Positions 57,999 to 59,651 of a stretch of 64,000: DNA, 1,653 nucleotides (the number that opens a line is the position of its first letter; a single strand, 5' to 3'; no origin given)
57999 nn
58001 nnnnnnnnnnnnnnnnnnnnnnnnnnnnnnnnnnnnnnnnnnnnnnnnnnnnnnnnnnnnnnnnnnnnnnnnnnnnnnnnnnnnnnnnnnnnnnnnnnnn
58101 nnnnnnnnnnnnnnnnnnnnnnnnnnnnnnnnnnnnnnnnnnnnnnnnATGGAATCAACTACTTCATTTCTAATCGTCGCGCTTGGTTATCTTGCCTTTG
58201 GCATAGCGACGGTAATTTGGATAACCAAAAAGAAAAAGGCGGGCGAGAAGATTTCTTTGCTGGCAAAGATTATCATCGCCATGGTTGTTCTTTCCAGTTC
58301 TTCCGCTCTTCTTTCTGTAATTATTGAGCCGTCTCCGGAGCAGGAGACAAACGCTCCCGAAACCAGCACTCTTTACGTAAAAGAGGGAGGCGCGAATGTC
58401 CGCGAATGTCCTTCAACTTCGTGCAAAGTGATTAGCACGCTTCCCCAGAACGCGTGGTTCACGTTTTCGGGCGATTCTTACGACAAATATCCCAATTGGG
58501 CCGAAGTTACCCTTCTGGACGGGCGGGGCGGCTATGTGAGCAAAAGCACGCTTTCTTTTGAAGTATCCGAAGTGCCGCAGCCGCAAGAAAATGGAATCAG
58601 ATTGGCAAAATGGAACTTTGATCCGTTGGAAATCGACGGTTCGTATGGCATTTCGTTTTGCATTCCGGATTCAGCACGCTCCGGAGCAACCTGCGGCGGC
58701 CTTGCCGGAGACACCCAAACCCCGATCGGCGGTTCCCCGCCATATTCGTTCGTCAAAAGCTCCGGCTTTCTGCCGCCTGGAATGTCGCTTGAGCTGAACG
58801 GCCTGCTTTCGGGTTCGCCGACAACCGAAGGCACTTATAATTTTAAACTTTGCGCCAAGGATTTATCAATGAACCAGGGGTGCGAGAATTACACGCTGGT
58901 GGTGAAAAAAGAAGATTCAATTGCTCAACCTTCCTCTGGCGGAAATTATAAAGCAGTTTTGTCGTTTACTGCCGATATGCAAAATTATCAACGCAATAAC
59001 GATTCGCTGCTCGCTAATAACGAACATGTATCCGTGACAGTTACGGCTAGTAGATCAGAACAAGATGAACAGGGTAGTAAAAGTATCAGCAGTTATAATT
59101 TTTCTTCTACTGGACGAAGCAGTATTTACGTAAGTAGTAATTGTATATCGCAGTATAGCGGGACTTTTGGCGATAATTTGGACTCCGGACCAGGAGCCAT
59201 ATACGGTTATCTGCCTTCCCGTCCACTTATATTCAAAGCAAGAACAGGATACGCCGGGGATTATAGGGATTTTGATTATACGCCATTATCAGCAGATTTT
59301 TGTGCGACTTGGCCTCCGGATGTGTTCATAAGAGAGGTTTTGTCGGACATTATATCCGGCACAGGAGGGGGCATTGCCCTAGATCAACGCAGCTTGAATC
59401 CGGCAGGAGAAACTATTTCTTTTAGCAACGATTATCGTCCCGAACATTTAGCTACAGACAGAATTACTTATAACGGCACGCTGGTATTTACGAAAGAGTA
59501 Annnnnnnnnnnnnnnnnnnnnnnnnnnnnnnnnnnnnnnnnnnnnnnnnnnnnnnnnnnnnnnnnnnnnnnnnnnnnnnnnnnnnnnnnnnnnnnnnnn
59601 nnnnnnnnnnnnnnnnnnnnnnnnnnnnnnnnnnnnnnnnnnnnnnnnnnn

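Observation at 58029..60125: About 2.1 kb cassette bounded by 56-bp near-perfect inverted repeats, with an internal outward-facing promoter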

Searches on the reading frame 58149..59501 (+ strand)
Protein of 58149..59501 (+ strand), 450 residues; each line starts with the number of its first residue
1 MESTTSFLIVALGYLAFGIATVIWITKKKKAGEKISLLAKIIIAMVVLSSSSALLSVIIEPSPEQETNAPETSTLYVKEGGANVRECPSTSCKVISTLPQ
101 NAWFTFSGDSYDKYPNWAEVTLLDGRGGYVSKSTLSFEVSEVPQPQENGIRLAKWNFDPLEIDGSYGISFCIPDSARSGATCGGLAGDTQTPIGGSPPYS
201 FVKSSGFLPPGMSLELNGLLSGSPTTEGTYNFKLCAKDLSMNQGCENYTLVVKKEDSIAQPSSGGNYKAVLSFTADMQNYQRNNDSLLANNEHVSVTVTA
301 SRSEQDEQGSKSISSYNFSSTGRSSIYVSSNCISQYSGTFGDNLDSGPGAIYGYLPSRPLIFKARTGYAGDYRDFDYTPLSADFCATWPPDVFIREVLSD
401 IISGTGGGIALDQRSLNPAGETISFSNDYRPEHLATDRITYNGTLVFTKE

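Call 7: search_protein_families(library=pfam, proteins=[window:58149-59501:+], max_evalue=0.01)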
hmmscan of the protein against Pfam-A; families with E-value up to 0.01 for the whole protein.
window:58149-59501:+ (450 aa): 2 families
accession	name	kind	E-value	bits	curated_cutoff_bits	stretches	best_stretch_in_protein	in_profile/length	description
PF08239.17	SH3_3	-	3.5e-09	37.2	27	1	80-136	1-54/54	Bacterial SH3 domain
PF05345.18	He_PIG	-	3.6e-08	34.2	24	1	191-252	30-95/96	Putative Ig domain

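Call 10: find_encoding_contigs(protein=window:58149-59501:+, flank=10000, max_places=10)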
Protein window:58149-59501:+ (450 aa): 11 contigs read that carry it; 10 places shown.
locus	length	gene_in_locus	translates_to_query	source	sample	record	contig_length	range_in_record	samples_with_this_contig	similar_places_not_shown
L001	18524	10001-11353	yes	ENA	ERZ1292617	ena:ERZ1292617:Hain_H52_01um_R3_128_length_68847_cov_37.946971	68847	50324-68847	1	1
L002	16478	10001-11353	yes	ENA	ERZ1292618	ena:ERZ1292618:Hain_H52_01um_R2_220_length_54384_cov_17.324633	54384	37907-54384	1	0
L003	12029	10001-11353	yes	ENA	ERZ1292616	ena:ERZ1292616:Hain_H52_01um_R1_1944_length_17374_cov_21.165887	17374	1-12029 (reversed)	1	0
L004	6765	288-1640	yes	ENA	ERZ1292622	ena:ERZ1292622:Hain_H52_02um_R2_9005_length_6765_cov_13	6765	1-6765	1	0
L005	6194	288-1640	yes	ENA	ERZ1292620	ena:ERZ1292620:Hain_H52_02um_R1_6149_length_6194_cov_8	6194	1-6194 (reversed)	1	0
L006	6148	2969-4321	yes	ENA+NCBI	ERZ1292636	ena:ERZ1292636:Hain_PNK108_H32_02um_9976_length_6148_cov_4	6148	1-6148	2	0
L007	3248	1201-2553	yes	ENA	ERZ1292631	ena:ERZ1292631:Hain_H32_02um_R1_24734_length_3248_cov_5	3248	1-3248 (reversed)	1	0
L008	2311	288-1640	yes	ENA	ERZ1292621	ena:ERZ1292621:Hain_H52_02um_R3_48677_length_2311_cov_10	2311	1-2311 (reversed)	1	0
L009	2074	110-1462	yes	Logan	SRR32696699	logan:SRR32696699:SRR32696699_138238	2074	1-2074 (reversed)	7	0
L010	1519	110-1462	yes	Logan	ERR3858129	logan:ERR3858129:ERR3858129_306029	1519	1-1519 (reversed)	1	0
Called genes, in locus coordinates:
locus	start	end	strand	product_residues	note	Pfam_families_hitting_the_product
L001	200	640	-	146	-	PF00075:RNase_H, PF13456:RVT_3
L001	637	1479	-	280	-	PF02272:DHHA1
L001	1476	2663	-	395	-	PF00162:PGK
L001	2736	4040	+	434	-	PF07992:Pyr_redox_2, PF00070:Pyr_redox (weak)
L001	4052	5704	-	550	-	PF01565:FAD_binding_4, PF02913:FAD-oxidase_C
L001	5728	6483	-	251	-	PF04402:SIMPL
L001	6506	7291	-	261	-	PF00121:TIM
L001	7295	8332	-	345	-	PF16268:DUF4921, PF02744:GalP_UDP_tr_C, PF01230:HIT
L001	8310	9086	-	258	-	PF00535:Glycos_transf_2, PF10111:Glyco_tranf_2_2, PF13641:Glyco_tranf_2_3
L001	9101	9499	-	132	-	PF07883:Cupin_2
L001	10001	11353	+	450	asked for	PF08239:SH3_3, PF05345:He_PIG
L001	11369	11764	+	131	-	-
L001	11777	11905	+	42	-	-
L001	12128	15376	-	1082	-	-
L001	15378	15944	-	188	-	-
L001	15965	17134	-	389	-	PF03235:GmrSD_N, PF01844:HNH (weak)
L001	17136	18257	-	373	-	PF13651:EcoRI_methylase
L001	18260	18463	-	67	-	PF13560:HTH_31, PF12844:HTH_19, PF01381:HTH_3, PF13443:HTH_26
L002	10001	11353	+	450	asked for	PF08239:SH3_3, PF05345:He_PIG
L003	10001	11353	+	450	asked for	PF08239:SH3_3, PF05345:He_PIG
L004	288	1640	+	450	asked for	PF08239:SH3_3, PF05345:He_PIG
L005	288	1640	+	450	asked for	PF08239:SH3_3, PF05345:He_PIG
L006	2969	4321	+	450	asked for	PF08239:SH3_3, PF05345:He_PIG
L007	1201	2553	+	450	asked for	PF08239:SH3_3, PF05345:He_PIG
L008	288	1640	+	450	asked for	PF08239:SH3_3, PF05345:He_PIG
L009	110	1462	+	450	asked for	PF08239:SH3_3, PF05345:He_PIG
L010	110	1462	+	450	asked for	PF08239:SH3_3, PF05345:He_PIG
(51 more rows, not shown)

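Call 12: find_homologous_proteins(query=window:58149-59501:+)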
Query window:58149-59501:+ (450 aa): 61 proteins with E <= 0.001 among 8000 candidates.
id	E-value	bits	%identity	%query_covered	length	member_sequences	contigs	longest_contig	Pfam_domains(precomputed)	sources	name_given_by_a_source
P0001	2.3e-209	714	99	70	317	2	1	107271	PF05345.19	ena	-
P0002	8.8e-115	402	72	58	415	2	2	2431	PF05345.19,PF08239.18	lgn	-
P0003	4.5e-108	380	71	55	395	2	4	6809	PF05345.19,PF08239.18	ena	-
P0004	4.2e-102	361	66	57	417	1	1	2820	PF05345.19,PF08239.18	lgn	-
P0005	3.9e-96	341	54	67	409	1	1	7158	PF05345.19,PF08239.18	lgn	-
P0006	4.3e-92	328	60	58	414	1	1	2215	PF05345.19,PF08239.18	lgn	-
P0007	6.5e-92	327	63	57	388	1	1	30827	PF05345.19,PF08239.18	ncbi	-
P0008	9.3e-92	327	60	58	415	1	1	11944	PF05345.19,PF08239.18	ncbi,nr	ncbi:MAG: putative Ig domain-containing protein [Candidatus Liptonbacteria bacterium]|nr:putative Ig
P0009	3.5e-89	318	59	60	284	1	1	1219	PF05345.19,PF08239.18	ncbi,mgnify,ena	ncbi:MAG: SH3 domain-containing protein [Patescibacteria group bacterium]|mgnify:FL=1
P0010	1.5e-88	316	53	67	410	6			PF05345.19,PF08239.18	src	-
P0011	6.2e-88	314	55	63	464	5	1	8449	PF08239.18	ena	-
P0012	1.4e-86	309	55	55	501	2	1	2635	PF05345.19,PF08239.18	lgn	-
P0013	2.6e-85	305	52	67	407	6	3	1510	PF05345.19,PF08239.18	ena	-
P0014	1.2e-84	303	59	58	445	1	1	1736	PF05345.19,PF08239.18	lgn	-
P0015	2.9e-84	302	58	58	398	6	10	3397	PF05345.19,PF08239.18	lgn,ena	-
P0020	5.2e-82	294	55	63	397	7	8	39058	PF05345.19,PF08239.18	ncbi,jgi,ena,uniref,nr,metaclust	ncbi:hypothetical protein A3D62_02820 [Candidatus Kaiserbacteria bacterium RIFCSPHIGHO2_02_FULL_49_1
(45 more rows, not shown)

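Call 13: find_encoding_contigs(protein=P0001, flank=10000, max_places=4)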
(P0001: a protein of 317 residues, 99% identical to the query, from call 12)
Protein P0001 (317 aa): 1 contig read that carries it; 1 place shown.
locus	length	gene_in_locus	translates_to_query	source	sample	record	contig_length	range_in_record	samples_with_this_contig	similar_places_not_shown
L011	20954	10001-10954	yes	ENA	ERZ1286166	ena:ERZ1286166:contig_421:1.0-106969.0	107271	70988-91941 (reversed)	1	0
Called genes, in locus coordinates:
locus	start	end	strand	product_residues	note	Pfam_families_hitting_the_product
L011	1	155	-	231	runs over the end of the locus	PF12704:MacB_PCD (weak), PF02687:FtsX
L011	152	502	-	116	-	-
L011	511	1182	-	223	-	PF00005:ABC_tran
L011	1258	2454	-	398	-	PF25917:BSH_RND (weak), PF25973:BSH_CzcB (weak), PF25954:Beta-barrel_RND_2, PF25975:CzcB_C (weak), PF25989:YknX_C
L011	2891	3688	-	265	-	PF00459:Inositol_P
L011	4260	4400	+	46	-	-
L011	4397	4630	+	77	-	PF05534:HicB (weak)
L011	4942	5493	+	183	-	PF02190:LON_substr_bdg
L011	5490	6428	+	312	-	PF13401:AAA_22 (faint), PF08298:AAA_PrkA (faint), PF00004:AAA, PF07728:AAA_5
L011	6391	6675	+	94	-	PF22667:Lon_lid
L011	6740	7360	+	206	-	PF05362:Lon_C, PF13541:ChlI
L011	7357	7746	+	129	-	-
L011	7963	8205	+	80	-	-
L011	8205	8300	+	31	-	-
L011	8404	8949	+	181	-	PF03215:Rad17 (weak), PF05496:RuvB_N (weak), PF13177:DNA_pol3_delta2, PF13245:AAA_19 (faint), PF07724:AAA_2 (weak), PF07728:AAA_5 (weak), PF13401:AAA_22 (weak), PF00004:AAA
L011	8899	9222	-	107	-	PF00528:BPD_transp_1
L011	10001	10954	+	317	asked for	PF05345:He_PIG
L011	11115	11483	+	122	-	-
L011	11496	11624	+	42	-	-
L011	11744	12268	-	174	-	-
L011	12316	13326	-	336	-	-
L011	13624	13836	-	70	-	-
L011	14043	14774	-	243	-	-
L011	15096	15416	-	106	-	-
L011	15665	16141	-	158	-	-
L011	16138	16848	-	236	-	PF03235:GmrSD_N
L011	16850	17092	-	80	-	PF13651:EcoRI_methylase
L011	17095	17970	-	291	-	PF13651:EcoRI_methylase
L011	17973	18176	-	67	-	PF13560:HTH_31, PF12844:HTH_19, PF01381:HTH_3, PF13443:HTH_26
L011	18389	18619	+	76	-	PF00239:Resolvase (weak)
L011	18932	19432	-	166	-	-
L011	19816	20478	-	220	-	PF00679:EFG_C, PF06421:LepA_C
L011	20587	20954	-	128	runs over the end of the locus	-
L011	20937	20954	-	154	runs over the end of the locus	PF00009:GTP_EFTU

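Call 14: find_encoding_contigs(protein=P0007, flank=8000, max_places=3)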
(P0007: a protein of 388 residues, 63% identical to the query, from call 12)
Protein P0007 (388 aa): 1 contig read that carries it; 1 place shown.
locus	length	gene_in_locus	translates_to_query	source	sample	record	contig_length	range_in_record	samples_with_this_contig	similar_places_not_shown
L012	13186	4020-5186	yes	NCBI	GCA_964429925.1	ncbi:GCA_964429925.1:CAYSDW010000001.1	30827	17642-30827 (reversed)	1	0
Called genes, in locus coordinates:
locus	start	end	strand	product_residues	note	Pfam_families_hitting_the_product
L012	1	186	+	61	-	?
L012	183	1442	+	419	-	PF00128:Alpha-amylase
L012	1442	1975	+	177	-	-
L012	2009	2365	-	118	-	-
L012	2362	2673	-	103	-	-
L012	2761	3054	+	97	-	PF18898:DUF5654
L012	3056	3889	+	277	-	PF00730:HhH-GPD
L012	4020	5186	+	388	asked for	PF08239:SH3_3, PF05345:He_PIG (faint)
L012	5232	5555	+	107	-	-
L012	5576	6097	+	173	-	-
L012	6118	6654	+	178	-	-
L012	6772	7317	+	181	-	-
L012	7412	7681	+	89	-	-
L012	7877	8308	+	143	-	PF02381:MraZ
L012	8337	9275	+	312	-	PF01795:Methyltransf_5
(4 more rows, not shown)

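Call 15: find_encoding_contigs(protein=P0020, flank=8000, max_places=3)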
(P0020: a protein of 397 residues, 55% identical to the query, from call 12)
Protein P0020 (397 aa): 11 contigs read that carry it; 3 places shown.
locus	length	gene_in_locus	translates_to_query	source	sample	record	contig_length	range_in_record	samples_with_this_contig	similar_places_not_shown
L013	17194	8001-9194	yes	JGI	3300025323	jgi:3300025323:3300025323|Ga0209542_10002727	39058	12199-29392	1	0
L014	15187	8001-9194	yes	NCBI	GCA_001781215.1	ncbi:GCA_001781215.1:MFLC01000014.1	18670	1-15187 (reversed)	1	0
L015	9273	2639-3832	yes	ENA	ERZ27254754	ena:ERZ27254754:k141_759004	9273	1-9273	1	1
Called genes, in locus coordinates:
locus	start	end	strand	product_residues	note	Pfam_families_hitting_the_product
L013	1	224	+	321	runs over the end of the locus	PF00389:2-Hacid_dh, PF02826:2-Hacid_dh_C, PF03446:NAD_binding_2 (weak)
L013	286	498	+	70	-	-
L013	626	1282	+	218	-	PF01386:Ribosomal_L25p, PF14693:Ribosomal_TL5_C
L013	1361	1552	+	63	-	-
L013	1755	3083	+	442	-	PF13406:SLT_2 (weak)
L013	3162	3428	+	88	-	PF01197:Ribosomal_L31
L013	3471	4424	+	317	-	PF03462:PCRF, PF00472:RF-1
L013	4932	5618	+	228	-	-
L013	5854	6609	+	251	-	PF00318:Ribosomal_S2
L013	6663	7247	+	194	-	PF25025:EF-Ts_N (weak), PF00889:EF_TS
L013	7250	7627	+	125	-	-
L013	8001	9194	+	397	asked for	PF08239:SH3_3, PF05345:He_PIG (weak)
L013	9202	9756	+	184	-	-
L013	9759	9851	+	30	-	-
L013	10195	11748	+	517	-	PF13632:Glyco_trans_2_3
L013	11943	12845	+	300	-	PF08308:PEGA (faint)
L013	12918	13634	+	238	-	PF01409:tRNA-synt_2d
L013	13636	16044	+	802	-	PF03483:B3_4, PF00877:NLPC_P60, PF03484:B5, PF17759:tRNA_synthFbeta, PF03147:FDX-ACB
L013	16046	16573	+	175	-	PF13529:Peptidase_C39_2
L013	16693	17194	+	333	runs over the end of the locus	PF01427:Peptidase_M15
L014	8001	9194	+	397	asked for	PF08239:SH3_3, PF05345:He_PIG (weak)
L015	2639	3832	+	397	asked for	PF08239:SH3_3, PF05345:He_PIG (weak)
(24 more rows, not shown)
